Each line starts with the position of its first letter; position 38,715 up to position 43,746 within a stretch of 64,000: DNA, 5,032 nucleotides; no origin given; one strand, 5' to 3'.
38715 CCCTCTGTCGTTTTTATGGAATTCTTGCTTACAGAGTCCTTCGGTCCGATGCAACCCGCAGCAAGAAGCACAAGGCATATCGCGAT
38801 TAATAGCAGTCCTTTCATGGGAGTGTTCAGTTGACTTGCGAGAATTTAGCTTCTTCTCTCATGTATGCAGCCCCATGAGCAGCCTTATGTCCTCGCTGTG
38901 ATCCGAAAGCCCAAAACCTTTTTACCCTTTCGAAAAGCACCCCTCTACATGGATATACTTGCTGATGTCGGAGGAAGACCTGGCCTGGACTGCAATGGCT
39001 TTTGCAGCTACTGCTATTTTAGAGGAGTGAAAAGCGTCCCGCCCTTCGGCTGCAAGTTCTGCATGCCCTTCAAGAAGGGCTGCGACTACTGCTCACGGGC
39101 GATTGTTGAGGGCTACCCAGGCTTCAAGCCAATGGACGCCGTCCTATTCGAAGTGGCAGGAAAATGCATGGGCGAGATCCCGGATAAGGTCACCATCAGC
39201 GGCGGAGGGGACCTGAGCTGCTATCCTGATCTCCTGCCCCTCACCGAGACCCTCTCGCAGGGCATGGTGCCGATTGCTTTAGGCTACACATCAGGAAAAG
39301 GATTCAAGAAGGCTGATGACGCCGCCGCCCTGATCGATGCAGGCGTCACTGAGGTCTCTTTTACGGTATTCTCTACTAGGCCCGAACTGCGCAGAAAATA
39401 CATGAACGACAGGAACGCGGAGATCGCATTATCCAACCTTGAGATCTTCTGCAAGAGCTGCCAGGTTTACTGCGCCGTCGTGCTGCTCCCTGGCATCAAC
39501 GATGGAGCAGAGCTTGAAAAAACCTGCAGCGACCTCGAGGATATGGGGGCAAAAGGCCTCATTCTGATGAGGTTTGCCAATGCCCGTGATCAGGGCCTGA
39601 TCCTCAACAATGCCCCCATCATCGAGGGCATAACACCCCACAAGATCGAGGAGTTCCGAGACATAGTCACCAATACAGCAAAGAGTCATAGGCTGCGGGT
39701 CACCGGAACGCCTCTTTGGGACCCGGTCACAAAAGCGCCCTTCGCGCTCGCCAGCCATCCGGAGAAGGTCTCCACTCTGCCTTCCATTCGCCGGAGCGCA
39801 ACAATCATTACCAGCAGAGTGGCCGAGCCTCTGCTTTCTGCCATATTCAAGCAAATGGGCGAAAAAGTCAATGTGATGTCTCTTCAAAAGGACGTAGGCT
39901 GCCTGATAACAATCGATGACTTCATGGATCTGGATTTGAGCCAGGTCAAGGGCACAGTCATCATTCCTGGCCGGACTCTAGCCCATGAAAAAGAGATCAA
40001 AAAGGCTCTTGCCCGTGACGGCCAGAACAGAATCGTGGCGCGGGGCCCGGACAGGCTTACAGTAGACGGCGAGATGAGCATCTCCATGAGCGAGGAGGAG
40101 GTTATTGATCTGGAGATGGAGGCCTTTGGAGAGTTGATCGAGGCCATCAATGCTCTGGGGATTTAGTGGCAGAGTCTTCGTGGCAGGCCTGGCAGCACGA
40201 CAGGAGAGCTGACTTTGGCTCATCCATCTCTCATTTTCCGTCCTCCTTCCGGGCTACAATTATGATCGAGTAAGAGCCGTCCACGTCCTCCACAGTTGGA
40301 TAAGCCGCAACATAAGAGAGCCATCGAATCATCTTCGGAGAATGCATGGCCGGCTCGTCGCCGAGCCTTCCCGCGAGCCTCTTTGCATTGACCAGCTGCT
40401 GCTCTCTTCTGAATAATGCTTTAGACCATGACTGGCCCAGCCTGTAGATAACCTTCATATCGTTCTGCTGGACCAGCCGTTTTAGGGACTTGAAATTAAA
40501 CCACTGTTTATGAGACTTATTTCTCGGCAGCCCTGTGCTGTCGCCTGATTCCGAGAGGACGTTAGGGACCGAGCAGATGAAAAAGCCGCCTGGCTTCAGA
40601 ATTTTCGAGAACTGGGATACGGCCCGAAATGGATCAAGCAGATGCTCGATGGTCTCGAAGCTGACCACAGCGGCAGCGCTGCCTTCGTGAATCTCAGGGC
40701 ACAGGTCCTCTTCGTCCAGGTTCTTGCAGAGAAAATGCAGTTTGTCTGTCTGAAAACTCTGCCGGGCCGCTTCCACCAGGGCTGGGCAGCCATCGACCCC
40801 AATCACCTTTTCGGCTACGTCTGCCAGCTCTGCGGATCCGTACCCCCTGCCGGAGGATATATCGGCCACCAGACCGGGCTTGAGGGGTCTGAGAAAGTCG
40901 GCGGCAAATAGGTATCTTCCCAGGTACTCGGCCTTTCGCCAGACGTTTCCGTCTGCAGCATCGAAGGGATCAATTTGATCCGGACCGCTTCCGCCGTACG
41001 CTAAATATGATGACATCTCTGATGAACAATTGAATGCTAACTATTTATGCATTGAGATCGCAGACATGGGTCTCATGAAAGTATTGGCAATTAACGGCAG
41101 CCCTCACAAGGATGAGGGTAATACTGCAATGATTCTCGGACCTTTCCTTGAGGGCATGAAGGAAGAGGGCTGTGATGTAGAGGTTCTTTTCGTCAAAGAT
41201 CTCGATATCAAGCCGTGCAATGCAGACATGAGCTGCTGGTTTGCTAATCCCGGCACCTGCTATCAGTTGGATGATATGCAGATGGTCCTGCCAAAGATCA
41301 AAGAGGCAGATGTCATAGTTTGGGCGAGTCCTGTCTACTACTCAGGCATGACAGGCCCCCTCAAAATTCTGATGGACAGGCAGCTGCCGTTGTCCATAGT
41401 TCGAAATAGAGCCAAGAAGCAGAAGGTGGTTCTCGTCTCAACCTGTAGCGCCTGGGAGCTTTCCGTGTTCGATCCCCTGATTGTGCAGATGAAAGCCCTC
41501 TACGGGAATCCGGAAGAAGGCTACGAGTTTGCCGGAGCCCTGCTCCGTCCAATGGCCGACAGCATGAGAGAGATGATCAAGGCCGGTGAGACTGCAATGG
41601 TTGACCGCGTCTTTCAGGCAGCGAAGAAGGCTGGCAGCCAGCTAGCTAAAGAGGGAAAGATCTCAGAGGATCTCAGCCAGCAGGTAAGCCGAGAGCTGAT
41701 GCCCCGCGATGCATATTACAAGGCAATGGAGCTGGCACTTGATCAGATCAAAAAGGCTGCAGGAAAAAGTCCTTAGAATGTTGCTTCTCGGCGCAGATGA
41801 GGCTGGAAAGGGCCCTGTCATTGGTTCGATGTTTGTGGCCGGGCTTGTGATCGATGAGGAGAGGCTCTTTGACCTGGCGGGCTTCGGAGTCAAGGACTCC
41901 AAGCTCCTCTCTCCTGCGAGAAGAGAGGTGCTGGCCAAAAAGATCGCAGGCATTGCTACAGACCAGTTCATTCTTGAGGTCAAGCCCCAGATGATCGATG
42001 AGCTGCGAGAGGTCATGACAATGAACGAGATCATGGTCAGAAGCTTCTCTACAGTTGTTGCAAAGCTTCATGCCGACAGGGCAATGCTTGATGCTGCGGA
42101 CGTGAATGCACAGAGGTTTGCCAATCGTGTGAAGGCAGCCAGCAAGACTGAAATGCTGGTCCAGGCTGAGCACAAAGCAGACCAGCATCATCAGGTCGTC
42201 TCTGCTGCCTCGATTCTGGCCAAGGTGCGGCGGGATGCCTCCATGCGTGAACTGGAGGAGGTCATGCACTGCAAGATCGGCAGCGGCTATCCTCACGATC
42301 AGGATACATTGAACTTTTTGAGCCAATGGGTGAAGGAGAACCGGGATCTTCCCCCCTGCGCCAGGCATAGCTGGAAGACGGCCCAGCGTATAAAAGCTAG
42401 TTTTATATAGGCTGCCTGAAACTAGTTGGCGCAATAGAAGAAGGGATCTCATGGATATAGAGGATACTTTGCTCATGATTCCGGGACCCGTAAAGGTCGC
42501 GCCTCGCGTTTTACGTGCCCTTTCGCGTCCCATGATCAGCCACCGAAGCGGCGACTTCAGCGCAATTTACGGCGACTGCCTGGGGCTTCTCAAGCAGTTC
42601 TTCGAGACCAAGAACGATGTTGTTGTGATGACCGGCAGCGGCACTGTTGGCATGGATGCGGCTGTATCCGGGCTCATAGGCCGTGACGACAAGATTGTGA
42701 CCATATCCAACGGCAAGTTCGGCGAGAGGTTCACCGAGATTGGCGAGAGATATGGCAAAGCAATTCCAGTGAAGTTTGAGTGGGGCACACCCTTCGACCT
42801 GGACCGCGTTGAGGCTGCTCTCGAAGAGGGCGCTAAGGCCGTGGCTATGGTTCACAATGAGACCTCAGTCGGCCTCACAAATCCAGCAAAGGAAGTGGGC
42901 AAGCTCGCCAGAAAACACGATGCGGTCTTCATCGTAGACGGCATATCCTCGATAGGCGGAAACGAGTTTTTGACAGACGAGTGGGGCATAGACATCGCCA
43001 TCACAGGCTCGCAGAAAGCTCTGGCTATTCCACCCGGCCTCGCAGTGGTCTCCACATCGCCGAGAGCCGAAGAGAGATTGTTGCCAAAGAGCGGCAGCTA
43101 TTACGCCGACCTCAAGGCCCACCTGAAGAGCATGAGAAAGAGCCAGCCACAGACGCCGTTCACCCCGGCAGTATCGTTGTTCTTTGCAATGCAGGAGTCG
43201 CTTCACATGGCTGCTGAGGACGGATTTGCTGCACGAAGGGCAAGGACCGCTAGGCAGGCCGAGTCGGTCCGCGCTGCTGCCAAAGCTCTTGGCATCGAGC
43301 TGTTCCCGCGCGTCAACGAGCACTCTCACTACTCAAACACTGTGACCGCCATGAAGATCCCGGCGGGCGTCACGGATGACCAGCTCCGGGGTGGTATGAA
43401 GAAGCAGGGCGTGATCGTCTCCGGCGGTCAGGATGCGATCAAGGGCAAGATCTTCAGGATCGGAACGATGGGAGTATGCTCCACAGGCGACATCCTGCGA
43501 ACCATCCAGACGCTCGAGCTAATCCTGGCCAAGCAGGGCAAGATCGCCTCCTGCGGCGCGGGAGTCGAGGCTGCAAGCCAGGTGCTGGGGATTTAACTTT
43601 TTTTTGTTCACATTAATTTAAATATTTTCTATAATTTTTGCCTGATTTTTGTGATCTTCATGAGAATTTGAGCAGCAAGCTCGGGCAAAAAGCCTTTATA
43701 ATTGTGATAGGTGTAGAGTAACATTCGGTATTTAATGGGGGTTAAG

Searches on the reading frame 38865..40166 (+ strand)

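Call 78: search_protein_families(library=pfam, proteins=[window:38865-40166:+], max_evalue=0.001)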
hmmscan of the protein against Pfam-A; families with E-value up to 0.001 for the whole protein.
window:38865-40166:+ (433 aa): 2 families
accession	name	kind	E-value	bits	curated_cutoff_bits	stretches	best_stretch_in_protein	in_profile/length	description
PF19238.5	Radical_SAM_2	-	1.8e-09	37.9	26.7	1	151-227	67-144/151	Radical SAM-like domain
PF04055.27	Radical_SAM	-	8e-09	36.3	29.5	1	43-220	7-162/166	Radical SAM superfamily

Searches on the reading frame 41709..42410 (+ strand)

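Call 78: search_protein_families(library=pfam, proteins=[window:41709-42410:+], max_evalue=0.001)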
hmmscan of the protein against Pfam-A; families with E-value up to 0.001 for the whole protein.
window:41709-42410:+ (233 aa): 1 family
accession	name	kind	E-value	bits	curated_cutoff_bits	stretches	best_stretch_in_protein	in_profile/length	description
PF01351.25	RNase_HII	-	3.6e-42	144.9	25.8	1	27-224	1-198/199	Ribonuclease HII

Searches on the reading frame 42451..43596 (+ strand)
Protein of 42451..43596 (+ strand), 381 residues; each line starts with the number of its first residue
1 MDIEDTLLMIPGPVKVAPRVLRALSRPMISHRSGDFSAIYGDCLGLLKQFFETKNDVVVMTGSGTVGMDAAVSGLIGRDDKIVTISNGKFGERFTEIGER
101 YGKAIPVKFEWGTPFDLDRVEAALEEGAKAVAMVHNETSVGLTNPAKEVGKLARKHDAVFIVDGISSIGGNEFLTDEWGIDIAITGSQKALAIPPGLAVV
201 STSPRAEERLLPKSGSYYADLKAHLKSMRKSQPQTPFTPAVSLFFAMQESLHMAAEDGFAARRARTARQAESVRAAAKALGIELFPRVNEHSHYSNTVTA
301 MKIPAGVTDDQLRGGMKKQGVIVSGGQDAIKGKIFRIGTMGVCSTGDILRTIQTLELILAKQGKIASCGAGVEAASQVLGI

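Call 78: search_protein_families(library=pfam, proteins=[window:42451-43596:+], max_evalue=0.001)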
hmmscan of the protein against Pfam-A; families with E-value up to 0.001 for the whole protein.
window:42451-43596:+ (381 aa): 1 family
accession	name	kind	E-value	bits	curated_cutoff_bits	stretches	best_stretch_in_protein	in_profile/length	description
PF00266.25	Aminotran_5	-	7.8e-27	94.6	21.5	1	28-330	33-342/371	Aminotransferase class-V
